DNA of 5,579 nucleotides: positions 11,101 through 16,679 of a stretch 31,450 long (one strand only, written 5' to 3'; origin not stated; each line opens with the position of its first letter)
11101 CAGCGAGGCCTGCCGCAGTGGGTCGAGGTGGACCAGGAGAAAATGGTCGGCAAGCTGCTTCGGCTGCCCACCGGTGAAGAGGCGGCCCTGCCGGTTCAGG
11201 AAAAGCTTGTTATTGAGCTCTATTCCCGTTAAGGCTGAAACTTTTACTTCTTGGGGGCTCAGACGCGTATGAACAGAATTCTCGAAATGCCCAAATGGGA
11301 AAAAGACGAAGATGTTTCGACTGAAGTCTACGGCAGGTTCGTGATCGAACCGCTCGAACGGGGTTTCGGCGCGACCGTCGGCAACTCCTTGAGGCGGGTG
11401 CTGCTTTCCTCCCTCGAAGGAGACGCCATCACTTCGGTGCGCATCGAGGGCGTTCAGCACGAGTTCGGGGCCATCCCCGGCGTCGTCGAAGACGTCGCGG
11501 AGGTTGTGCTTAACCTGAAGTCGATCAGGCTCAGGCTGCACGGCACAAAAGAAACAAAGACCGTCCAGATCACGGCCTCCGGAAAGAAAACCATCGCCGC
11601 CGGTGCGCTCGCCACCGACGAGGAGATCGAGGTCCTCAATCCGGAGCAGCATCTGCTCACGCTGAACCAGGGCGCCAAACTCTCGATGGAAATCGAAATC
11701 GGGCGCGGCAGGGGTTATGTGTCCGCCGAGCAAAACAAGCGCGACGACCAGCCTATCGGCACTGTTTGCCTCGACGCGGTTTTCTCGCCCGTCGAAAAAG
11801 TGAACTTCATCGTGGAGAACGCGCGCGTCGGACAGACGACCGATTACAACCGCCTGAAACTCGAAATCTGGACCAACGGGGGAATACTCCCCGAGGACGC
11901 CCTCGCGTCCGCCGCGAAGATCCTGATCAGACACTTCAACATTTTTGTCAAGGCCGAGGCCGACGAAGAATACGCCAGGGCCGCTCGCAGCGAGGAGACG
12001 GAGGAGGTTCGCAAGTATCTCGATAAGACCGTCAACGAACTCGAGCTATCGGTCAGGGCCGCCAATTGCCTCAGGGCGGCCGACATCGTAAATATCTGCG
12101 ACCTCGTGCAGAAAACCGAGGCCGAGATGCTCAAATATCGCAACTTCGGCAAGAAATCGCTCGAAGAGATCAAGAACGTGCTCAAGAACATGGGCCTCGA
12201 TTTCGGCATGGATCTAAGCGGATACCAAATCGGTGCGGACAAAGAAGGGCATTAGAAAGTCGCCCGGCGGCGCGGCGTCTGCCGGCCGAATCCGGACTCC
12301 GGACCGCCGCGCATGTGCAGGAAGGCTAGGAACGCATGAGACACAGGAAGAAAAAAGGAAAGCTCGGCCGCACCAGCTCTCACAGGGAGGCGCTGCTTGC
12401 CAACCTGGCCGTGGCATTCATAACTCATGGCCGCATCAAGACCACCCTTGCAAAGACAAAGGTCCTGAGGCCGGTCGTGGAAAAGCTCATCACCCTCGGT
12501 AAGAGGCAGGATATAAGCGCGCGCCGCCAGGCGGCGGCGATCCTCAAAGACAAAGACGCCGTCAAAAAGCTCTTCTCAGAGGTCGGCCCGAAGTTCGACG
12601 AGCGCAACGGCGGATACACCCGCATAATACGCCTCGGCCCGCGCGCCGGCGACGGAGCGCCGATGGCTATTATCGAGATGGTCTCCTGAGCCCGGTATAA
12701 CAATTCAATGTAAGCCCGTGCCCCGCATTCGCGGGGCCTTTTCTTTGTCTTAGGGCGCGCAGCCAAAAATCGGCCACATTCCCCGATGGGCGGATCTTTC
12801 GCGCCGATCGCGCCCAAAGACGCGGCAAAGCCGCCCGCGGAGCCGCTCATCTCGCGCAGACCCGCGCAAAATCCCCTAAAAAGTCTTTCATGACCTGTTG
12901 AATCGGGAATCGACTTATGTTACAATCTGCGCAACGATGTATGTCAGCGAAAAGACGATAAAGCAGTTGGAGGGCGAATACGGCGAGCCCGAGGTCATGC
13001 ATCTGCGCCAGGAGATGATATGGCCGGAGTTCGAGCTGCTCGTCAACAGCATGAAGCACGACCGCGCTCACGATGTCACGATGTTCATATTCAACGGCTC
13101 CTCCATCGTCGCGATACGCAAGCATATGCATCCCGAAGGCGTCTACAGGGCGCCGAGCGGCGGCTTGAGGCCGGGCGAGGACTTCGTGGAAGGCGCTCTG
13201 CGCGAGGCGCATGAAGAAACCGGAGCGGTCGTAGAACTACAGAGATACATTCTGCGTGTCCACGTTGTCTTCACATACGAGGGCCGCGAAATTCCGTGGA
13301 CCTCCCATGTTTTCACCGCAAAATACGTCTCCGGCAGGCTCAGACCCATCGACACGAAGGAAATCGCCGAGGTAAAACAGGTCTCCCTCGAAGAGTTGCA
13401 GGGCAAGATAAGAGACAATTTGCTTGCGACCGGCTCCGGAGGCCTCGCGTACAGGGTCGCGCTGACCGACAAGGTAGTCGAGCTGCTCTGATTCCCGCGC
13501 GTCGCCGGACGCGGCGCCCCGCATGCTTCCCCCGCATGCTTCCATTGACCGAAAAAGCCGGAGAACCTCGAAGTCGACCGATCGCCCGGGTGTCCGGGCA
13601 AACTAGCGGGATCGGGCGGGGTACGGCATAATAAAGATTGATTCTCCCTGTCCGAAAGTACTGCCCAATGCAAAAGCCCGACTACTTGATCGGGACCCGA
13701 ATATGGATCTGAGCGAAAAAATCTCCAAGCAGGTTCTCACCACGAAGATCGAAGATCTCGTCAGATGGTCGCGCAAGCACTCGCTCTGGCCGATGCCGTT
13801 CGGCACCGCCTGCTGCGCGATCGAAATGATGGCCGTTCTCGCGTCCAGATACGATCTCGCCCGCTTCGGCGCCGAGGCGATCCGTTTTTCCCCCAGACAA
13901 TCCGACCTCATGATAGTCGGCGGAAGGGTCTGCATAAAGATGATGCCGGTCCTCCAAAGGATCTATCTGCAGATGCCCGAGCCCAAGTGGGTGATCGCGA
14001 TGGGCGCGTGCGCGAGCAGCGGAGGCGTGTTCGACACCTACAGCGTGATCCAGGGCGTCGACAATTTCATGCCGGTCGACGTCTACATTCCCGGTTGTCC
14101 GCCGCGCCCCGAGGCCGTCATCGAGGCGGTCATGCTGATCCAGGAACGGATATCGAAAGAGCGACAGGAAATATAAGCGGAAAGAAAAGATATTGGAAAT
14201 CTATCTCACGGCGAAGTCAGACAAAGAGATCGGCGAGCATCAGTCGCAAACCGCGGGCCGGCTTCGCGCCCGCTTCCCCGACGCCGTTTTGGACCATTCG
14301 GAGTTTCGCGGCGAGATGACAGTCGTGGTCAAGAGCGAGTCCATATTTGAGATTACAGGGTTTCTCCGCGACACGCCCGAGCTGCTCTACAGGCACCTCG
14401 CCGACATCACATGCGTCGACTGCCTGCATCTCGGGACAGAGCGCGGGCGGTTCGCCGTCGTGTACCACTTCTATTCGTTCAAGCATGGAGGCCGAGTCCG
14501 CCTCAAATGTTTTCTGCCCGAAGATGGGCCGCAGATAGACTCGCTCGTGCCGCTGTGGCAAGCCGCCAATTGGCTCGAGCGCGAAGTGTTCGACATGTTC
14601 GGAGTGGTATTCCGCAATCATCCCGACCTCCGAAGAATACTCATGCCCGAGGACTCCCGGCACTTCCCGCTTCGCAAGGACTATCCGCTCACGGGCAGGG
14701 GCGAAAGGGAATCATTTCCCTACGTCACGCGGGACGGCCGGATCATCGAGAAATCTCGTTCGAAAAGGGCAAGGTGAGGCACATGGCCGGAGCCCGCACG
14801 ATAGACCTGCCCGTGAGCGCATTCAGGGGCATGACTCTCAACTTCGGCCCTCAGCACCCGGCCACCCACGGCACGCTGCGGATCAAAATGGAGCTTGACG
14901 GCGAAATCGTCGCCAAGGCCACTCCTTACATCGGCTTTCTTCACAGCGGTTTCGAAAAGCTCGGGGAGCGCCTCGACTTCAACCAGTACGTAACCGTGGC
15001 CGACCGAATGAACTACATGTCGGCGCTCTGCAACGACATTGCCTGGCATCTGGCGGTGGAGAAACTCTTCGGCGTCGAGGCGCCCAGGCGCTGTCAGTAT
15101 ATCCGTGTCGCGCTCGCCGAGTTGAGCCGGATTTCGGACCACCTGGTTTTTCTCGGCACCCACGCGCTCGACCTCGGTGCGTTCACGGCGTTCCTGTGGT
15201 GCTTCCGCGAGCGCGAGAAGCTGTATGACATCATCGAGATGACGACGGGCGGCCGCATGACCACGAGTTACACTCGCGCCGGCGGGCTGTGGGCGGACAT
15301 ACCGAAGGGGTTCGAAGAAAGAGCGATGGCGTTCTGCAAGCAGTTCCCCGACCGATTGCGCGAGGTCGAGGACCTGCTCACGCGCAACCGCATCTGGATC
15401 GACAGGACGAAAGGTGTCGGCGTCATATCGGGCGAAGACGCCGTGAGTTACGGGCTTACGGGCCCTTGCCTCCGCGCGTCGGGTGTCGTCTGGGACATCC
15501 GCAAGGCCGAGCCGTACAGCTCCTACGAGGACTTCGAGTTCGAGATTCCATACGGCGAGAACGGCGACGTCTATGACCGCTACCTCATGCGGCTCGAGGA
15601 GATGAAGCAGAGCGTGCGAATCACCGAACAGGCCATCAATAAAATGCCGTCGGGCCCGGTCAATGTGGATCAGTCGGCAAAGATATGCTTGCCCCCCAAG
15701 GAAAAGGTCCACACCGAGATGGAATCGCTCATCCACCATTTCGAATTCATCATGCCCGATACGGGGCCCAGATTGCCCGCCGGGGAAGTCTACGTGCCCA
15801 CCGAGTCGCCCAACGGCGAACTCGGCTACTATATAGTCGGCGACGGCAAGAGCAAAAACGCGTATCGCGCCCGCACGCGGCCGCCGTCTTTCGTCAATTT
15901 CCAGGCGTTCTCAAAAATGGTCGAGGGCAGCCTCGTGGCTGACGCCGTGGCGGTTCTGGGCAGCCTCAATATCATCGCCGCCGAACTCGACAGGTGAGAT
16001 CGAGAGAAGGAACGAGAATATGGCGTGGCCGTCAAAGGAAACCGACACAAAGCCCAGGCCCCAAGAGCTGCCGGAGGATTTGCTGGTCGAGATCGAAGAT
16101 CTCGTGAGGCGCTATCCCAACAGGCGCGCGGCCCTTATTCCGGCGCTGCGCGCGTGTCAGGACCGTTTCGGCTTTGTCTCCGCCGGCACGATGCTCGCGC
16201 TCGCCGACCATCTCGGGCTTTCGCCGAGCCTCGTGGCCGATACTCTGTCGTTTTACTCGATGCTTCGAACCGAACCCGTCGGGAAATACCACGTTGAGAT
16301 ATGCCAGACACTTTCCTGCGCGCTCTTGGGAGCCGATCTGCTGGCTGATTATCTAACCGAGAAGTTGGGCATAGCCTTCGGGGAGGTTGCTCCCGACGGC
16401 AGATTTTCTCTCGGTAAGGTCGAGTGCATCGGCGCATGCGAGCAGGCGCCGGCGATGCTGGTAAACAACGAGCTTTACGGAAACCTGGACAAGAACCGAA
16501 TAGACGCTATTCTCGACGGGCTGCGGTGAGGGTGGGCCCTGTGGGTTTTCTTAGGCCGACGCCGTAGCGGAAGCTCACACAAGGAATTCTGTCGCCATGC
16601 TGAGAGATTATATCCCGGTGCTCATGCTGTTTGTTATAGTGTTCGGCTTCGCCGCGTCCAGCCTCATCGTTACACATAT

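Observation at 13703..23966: Complex I operon with a single antiporter-like subunit: nuoL and nuoM absent, nuoK joined directly to nuoN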

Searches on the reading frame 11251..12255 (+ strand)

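Call 4: search_protein_families(library=pfam, proteins=[window:11251-12255:+])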
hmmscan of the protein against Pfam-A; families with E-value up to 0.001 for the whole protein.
window:11251-12255:+ (334 aa): 3 families
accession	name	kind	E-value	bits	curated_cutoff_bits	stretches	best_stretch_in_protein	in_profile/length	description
PF01000.31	RNA_pol_A_bac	-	7.9e-33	113.6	33.9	1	63-179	1-119/119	RNA polymerase Rpb3/RpoA insert domain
PF01193.29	RNA_pol_L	-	1.4e-24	86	24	1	33-229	1-74/74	RNA polymerase Rpb3/Rpb11 dimerisation domain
PF03118.21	RNA_pol_A_CTD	-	1.9e-24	85.6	23.8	1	248-312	2-66/67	Bacterial RNA polymerase, alpha chain C terminal domain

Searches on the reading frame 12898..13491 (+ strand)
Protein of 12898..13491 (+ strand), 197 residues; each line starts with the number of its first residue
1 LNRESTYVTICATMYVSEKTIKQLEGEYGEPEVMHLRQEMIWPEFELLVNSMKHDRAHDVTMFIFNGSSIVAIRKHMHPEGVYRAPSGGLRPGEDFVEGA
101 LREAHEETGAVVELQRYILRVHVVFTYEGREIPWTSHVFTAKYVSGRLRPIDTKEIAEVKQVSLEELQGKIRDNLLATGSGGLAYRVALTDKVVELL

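Call 4: search_protein_families(library=pfam, proteins=[window:12898-13491:+])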
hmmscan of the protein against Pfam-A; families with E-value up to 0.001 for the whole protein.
window:12898-13491:+ (197 aa): 1 family
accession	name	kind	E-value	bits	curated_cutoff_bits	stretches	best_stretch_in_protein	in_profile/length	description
PF00293.34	NUDIX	-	1.6e-17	64.2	21.1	1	59-168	5-120/134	NUDIX domain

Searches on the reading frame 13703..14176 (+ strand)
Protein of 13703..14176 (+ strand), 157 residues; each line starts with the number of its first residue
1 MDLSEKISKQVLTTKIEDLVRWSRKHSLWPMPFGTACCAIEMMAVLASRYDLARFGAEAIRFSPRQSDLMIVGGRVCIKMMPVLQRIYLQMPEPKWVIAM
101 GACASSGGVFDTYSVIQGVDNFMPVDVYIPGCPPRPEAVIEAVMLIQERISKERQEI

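Call 3: search_protein_families(library=pfam, proteins=[window:13703-14176:+])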
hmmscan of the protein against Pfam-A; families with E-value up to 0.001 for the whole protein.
window:13703-14176:+ (157 aa): 1 family
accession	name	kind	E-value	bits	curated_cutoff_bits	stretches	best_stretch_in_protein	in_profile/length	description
PF01058.29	Oxidored_q6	-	7.3e-29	100.5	27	1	37-144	1-126/128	NADH ubiquinone oxidoreductase, 20 Kd subunit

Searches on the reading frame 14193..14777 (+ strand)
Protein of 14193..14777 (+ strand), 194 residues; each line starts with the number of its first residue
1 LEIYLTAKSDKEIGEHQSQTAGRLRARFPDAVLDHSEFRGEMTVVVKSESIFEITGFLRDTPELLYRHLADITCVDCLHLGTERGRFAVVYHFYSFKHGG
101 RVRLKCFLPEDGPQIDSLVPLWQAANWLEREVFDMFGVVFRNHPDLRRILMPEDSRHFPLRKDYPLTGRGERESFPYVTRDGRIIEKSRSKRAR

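Call 3: search_protein_families(library=pfam, proteins=[window:14193-14777:+])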
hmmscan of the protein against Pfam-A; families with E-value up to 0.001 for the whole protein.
window:14193-14777:+ (194 aa): 1 family
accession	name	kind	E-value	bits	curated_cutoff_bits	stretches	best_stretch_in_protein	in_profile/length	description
PF00329.25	Complex1_30kDa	-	2e-44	151.6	22.5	1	44-169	1-123/124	Respiratory-chain NADH dehydrogenase, 30 Kd subunit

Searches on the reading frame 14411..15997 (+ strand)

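Call 3: search_protein_families(library=pfam, proteins=[window:14411-15997:+])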
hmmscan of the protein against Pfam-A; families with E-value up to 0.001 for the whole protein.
window:14411-15997:+ (528 aa): 1 family
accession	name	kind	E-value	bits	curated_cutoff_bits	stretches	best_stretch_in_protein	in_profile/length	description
PF00346.24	Complex1_49kDa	-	4.9e-114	380.4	24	1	254-528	1-271/271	Respiratory-chain NADH dehydrogenase, 49 Kd subunit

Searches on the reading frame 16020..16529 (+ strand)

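Call 3: search_protein_families(library=pfam, proteins=[window:16020-16529:+])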
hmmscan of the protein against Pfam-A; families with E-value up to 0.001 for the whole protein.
window:16020-16529:+ (169 aa): 1 family
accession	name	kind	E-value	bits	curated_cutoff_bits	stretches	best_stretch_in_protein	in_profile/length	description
PF01257.25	2Fe-2S_thioredx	-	4.2e-46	156.8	24.8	1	26-168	2-144/145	Thioredoxin-like [2Fe-2S] ferredoxin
